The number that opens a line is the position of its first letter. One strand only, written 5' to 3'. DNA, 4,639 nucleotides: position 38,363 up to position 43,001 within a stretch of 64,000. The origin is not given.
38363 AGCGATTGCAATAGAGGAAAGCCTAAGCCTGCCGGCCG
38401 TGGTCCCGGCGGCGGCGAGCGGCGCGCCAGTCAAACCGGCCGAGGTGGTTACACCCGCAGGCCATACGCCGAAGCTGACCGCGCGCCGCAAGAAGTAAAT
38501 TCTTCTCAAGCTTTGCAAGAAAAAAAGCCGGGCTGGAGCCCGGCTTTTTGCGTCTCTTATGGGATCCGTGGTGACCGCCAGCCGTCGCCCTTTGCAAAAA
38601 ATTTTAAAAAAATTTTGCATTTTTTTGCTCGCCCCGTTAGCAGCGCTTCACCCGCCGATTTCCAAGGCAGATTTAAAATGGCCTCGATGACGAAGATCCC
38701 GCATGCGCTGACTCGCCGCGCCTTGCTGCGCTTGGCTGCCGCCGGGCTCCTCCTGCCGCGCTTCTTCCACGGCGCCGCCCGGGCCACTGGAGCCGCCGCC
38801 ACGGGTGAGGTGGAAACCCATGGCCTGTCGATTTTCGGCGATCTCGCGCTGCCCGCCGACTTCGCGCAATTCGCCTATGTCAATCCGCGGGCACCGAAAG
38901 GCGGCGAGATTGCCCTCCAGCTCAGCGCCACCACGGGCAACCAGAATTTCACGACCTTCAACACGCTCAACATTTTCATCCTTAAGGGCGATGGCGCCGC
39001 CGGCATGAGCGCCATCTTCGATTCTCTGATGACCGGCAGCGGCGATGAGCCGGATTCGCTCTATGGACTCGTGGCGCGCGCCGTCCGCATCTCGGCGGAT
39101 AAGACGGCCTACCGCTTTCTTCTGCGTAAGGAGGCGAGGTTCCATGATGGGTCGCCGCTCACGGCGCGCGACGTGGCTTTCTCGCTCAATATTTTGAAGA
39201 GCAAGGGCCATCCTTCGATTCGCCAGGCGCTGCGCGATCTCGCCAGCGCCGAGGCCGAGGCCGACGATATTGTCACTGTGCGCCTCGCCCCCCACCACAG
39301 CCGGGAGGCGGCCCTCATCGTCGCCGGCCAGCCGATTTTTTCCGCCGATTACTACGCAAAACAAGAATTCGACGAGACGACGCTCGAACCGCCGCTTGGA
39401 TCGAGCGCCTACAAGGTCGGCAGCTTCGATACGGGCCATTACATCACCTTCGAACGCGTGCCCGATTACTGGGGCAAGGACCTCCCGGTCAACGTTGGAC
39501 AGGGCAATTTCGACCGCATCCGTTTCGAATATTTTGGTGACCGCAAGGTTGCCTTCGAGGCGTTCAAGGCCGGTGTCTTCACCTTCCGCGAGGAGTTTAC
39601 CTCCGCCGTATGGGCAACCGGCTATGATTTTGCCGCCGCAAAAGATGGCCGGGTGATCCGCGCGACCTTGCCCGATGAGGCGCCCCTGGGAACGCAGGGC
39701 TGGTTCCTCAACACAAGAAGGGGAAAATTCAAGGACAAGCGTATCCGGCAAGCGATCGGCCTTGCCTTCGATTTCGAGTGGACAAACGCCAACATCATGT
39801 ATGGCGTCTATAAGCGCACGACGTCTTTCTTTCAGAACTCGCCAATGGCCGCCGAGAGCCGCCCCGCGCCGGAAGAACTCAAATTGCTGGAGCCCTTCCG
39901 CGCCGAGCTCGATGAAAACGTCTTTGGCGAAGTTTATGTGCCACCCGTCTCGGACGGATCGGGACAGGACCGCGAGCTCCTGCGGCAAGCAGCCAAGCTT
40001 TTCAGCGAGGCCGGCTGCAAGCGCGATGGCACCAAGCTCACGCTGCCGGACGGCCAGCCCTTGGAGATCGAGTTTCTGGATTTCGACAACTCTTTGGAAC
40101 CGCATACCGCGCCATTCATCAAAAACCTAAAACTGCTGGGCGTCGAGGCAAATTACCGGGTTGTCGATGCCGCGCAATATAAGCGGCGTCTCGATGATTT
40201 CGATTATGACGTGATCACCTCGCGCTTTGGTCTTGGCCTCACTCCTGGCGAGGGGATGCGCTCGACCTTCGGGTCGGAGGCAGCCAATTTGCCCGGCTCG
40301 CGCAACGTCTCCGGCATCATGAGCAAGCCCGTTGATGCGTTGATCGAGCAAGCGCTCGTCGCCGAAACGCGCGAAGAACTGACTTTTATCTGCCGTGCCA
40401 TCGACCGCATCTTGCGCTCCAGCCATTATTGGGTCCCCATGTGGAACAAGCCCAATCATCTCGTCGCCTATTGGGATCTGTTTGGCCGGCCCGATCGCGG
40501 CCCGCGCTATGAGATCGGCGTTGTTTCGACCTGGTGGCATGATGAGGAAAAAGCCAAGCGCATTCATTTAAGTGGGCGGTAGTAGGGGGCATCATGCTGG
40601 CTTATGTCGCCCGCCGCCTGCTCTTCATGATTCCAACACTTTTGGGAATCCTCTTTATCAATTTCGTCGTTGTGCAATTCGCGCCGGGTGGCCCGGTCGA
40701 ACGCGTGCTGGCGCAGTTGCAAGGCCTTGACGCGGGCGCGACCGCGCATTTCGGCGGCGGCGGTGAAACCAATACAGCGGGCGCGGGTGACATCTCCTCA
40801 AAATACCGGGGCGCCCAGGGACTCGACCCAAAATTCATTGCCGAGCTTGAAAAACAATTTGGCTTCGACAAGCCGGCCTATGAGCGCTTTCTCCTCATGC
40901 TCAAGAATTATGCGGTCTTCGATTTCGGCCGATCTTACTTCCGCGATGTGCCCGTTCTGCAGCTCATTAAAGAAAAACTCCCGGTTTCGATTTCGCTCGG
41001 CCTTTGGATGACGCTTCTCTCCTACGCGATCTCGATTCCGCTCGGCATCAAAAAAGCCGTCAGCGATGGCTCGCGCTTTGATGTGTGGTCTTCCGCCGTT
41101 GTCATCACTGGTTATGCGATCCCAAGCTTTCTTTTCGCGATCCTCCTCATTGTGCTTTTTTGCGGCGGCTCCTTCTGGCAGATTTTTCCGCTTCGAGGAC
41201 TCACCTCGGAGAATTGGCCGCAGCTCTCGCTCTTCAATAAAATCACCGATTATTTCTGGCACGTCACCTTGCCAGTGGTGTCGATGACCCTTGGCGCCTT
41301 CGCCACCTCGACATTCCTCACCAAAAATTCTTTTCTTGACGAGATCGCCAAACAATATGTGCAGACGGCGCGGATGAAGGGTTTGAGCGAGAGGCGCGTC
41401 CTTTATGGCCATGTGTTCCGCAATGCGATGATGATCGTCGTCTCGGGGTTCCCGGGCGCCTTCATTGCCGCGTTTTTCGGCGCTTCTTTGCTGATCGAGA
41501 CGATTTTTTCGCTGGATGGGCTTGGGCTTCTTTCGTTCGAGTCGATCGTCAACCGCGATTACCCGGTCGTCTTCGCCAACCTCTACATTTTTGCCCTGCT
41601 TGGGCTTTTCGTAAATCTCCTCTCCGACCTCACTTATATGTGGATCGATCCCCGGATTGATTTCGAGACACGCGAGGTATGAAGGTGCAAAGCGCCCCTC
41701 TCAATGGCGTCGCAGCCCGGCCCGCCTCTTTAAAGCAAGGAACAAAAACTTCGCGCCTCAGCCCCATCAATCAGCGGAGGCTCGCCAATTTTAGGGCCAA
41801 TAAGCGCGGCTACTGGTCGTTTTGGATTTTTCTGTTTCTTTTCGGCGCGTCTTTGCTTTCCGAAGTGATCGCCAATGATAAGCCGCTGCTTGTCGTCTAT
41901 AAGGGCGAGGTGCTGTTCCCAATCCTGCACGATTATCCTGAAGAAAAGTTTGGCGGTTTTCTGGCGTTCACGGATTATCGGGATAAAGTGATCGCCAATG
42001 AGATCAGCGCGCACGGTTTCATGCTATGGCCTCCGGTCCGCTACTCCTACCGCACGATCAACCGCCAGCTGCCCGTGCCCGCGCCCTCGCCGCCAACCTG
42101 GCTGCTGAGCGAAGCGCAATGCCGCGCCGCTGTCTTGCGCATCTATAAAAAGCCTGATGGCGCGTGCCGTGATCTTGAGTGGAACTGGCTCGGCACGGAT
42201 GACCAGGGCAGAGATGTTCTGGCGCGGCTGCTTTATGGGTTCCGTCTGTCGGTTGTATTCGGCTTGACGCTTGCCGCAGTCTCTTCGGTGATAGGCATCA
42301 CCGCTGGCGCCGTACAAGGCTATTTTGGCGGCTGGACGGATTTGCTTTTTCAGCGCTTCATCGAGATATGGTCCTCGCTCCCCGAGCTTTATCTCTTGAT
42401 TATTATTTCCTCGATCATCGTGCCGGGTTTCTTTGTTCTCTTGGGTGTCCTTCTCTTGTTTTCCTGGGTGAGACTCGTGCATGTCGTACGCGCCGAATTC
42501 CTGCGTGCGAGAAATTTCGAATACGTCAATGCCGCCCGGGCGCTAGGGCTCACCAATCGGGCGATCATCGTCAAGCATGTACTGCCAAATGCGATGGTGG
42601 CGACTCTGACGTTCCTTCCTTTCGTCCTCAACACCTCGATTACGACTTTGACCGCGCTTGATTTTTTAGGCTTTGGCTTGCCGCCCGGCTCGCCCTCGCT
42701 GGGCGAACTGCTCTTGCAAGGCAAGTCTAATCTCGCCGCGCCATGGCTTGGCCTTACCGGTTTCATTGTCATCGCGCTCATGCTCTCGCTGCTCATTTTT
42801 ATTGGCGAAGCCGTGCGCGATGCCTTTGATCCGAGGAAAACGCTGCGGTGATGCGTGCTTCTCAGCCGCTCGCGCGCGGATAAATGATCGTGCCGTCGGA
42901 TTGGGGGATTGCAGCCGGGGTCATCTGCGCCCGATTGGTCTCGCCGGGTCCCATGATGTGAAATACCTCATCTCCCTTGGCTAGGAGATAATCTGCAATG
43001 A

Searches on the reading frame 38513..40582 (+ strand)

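Call 60: search_protein_families(library=pfam, proteins=[window:38513-40582:+], max_evalue=0.00001)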
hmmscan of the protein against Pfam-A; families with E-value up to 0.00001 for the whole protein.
window:38513-40582:+ (689 aa): 1 family
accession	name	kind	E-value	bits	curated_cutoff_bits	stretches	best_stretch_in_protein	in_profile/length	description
PF00496.27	SBP_bac_5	-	1e-60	206.3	32.4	1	185-590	4-364/368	Bacterial extracellular solute-binding proteins, family 5 Middle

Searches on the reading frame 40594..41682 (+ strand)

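Call 60: search_protein_families(library=pfam, proteins=[window:40594-41682:+], max_evalue=0.00001)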
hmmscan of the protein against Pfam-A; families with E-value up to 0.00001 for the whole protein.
window:40594-41682:+ (362 aa): 1 family
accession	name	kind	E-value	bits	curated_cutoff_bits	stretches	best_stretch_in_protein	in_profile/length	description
PF00528.27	BPD_transp_1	-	1e-31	110.5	26.4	1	148-355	2-182/184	Binding-protein-dependent transport system inner membrane component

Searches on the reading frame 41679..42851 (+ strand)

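Call 60: search_protein_families(library=pfam, proteins=[window:41679-42851:+], max_evalue=0.00001)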
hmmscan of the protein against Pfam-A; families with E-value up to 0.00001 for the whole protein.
window:41679-42851:+ (390 aa): 1 family
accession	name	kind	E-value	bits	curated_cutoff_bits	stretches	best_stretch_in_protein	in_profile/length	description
PF00528.27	BPD_transp_1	-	1.4e-27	97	26.4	1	206-387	1-182/184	Binding-protein-dependent transport system inner membrane component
